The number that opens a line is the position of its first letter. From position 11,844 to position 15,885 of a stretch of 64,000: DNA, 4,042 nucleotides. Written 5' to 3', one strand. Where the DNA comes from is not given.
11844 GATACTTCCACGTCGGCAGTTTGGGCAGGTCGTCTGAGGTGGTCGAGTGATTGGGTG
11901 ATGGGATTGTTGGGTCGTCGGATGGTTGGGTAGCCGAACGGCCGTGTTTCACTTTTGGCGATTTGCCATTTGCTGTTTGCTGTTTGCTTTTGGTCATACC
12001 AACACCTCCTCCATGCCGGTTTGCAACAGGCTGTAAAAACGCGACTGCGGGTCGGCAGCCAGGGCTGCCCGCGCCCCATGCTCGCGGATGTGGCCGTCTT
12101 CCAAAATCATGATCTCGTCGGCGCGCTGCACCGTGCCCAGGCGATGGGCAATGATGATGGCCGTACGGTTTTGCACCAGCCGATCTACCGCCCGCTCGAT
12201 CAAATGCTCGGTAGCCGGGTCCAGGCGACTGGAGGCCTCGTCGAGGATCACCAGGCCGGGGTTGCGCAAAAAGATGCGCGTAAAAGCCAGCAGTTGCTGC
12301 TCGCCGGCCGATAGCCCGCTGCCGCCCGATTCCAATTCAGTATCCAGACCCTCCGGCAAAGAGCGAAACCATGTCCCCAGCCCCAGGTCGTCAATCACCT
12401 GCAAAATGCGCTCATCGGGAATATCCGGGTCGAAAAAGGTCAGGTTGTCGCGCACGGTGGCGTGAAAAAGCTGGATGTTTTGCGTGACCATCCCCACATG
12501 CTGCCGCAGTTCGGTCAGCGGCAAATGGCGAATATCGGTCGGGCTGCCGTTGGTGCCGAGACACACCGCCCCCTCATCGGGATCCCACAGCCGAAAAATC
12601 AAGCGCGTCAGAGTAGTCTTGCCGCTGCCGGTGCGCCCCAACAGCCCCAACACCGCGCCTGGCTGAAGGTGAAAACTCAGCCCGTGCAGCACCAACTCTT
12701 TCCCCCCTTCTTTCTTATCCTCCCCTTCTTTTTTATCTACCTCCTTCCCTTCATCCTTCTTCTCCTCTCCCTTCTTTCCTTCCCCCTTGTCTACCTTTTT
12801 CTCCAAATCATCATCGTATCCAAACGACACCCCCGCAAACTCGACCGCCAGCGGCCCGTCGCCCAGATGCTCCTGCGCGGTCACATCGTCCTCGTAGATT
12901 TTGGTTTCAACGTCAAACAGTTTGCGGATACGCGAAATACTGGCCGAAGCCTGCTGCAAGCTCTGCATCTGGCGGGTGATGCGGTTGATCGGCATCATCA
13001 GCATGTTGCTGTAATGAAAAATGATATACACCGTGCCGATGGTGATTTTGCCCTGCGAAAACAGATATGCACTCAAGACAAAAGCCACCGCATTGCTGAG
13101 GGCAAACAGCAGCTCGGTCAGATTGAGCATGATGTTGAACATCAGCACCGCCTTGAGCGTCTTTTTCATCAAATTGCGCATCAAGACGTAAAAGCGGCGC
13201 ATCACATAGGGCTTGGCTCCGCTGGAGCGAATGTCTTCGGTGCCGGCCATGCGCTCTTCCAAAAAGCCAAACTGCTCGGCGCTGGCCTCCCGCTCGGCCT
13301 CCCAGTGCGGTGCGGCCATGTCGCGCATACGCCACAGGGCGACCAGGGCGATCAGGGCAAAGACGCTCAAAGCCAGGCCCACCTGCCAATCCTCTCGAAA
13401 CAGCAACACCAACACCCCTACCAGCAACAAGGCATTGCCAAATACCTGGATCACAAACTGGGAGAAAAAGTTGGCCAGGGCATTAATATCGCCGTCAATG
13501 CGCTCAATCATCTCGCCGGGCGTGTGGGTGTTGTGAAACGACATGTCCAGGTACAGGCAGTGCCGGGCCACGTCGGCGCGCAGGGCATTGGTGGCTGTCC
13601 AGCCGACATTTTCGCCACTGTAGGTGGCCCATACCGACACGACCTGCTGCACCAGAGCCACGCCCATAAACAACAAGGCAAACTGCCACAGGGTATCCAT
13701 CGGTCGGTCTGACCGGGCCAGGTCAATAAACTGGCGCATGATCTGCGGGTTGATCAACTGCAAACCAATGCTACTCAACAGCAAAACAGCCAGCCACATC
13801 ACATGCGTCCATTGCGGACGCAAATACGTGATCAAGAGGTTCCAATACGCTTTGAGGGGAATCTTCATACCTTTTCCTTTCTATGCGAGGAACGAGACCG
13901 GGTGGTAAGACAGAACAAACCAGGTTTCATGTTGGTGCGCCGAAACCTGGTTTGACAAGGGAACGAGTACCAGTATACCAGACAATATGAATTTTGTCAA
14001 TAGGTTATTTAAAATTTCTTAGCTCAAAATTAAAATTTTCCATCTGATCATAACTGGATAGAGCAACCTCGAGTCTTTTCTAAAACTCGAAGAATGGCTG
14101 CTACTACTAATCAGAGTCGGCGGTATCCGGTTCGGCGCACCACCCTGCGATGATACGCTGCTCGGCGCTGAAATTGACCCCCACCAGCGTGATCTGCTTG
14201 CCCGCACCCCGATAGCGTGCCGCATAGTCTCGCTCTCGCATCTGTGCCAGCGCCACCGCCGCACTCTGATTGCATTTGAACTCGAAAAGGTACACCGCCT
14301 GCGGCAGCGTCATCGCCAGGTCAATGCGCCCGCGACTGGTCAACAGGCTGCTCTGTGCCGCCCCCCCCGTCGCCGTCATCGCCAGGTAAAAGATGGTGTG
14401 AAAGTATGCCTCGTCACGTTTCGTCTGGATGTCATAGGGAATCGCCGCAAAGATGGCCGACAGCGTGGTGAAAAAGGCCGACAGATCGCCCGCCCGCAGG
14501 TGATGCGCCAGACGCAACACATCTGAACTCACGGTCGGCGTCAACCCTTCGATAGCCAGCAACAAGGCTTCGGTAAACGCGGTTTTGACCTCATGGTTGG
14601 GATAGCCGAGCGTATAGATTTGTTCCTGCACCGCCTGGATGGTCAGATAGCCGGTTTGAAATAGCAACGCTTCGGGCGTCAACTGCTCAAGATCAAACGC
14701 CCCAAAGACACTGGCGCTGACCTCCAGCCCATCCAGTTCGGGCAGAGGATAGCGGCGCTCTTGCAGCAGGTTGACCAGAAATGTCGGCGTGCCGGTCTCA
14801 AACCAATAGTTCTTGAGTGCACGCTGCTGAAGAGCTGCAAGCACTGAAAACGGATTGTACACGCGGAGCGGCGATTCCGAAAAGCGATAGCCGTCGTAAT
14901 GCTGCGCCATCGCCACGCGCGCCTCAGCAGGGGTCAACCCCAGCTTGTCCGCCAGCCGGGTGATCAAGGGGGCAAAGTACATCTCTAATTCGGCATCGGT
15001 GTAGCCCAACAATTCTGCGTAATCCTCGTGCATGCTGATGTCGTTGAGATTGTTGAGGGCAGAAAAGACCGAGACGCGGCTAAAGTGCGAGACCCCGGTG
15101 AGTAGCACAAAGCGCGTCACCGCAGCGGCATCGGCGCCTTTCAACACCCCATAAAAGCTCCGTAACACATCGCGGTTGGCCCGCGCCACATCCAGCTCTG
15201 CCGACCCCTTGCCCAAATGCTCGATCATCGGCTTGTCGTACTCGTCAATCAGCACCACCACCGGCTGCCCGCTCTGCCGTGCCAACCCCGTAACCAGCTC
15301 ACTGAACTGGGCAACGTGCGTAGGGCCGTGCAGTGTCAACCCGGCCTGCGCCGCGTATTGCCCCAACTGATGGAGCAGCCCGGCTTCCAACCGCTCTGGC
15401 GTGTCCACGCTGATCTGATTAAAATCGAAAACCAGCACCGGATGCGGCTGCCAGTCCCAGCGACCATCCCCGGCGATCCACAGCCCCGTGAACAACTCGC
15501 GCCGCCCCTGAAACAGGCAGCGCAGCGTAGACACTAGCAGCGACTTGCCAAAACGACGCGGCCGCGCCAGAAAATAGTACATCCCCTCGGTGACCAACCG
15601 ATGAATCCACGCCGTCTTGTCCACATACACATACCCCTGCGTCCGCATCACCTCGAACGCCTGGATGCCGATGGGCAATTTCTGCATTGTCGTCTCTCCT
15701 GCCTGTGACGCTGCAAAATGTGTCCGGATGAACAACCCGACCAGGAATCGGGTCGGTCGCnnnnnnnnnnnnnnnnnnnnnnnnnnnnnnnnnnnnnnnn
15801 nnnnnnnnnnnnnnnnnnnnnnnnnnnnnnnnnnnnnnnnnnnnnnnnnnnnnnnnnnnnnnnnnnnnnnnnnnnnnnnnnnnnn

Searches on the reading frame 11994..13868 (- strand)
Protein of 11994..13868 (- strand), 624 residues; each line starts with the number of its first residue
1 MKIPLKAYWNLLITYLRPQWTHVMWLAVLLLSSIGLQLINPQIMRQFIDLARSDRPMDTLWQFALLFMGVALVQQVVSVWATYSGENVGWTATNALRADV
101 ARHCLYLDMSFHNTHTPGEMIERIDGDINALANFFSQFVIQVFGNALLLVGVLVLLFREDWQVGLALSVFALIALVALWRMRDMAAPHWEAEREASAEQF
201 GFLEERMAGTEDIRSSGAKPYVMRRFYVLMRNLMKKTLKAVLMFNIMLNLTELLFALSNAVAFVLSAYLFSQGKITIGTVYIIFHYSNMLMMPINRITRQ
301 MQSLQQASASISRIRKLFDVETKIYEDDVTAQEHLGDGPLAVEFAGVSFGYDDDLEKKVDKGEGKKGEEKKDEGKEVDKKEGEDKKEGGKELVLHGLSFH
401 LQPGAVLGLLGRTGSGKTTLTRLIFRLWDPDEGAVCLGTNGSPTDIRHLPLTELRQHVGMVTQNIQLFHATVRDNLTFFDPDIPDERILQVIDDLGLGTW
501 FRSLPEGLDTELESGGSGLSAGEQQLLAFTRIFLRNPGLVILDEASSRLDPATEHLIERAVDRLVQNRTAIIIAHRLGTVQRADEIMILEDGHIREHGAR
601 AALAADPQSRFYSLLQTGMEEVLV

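Call 25: search_protein_families(library=ncbifam, proteins=[window:11994-13868:-], max_evalue=0.01)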
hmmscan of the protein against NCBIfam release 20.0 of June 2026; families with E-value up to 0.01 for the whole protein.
window:11994-13868:- (624 aa): 182 families (the best 25 are shown)
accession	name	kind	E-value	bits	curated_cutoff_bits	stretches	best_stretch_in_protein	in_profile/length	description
TIGR02203.1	MsbA_lipidA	equivalog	8e-85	285.4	602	2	383-605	338-557/572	lipid A export permease/ATP-binding protein MsbA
TIGR03375.1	type_I_sec_LssB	subfamily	4.3e-76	256.7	693.1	2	390-604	479-689/696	type I secretion system permease/ATPase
TIGR03796.1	NHLM_micro_ABC1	equivalog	5.1e-74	249.7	853.3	2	393-606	494-701/710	NHLP family bacteriocin export ABC transporter peptidase/permease/ATPase subunit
TIGR02204.1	MsbA_rel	hypoth_equivalog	3.3e-71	240.7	780.4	2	391-606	353-564/576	ABC transporter, permease/ATP-binding protein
NF045513.1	HepA_fam_ABC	equivalog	1.6e-70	238.2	725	2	390-603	386-595/610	heterocyst formation ABC transporter subunit HepA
TIGR01846.1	type_I_sec_HlyB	subfamily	3.5e-70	237.1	725.55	2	392-616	471-690/694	type I secretion system permease/ATPase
NF008381.0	PRK11176.1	equivalog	5.4e-67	226.5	867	2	359-605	326-567/582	lipid A ABC transporter ATP-binding protein/permease MsbA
TIGR00958.1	3a01208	subfamily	2.1e-64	218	874.6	2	391-612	494-708/711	antigen peptide transporter 2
NF010178.0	PRK13657.1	equivalog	5.5e-63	213.3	733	2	390-618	347-570/588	glucan ABC transporter ATP-binding protein/ permease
NF008056.1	PRK10790.1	equivalog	1.3e-61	208.9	746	2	391-616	354-573/584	SmdB family multidrug efflux ABC transporter permease/ATP-binding protein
TIGR02857.1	CydD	equivalog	1.5e-60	205.6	435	1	23-588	5-528/529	thiol reductant ABC exporter subunit CydD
NF052233.1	CphA_assoc_ABC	equivalog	3.4e-60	204.2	880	2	389-620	519-745/766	cyanophycin metabolism-associated ABC transporter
TIGR03797.1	NHLM_micro_ABC2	equivalog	1.2e-57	195.9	709.4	2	390-615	465-682/686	NHLP bacteriocin export ABC transporter permease/ATPase subunit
TIGR02868.1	CydC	equivalog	1e-56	192.7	329.05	1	94-577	86-530/530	thiol reductant ABC exporter subunit CydC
NF008364.0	PRK11160.1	equivalog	5.1e-55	187.1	630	2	390-616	352-573/575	heme ABC transporter ATP-binding protein/permease CydC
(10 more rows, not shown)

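Call 26: search_protein_families(library=pfam, proteins=[window:11994-13868:-], max_evalue=0.001)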
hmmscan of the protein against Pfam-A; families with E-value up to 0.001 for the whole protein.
window:11994-13868:- (624 aa): 4 families
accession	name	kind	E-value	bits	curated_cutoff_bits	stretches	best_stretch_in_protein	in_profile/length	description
PF00664.28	ABC_membrane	-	8.8e-35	121.1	28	1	27-293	5-273/274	ABC transporter transmembrane region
PF00005.33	ABC_tran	-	9.2e-25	88.3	25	1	394-546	1-136/137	ABC transporter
PF02463.25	SMC_N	-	4.6e-05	23.4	40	0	519-587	137-209/220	RecF/RecN/SMC N terminal domain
PF13304.12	AAA_21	-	0.00011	22.8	27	0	519-573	238-295/304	AAA domain, putative AbiEii toxin, Type IV TA system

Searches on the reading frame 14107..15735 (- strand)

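Call 26: search_protein_families(library=pfam, proteins=[window:14107-15735:-], max_evalue=0.001)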
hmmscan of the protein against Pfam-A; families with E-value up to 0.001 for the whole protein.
window:14107-15735:- (542 aa): 2 families
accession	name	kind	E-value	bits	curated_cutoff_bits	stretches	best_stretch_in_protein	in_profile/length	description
PF09820.16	AAA-ATPase_like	-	9.2e-60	202.3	26.1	1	21-224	1-201/201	Predicted AAA-ATPase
PF08011.17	PDDEXK_9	-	1.2e-15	57.8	25.5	1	441-532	2-105/105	PD-(D/E)XK nuclease superfamily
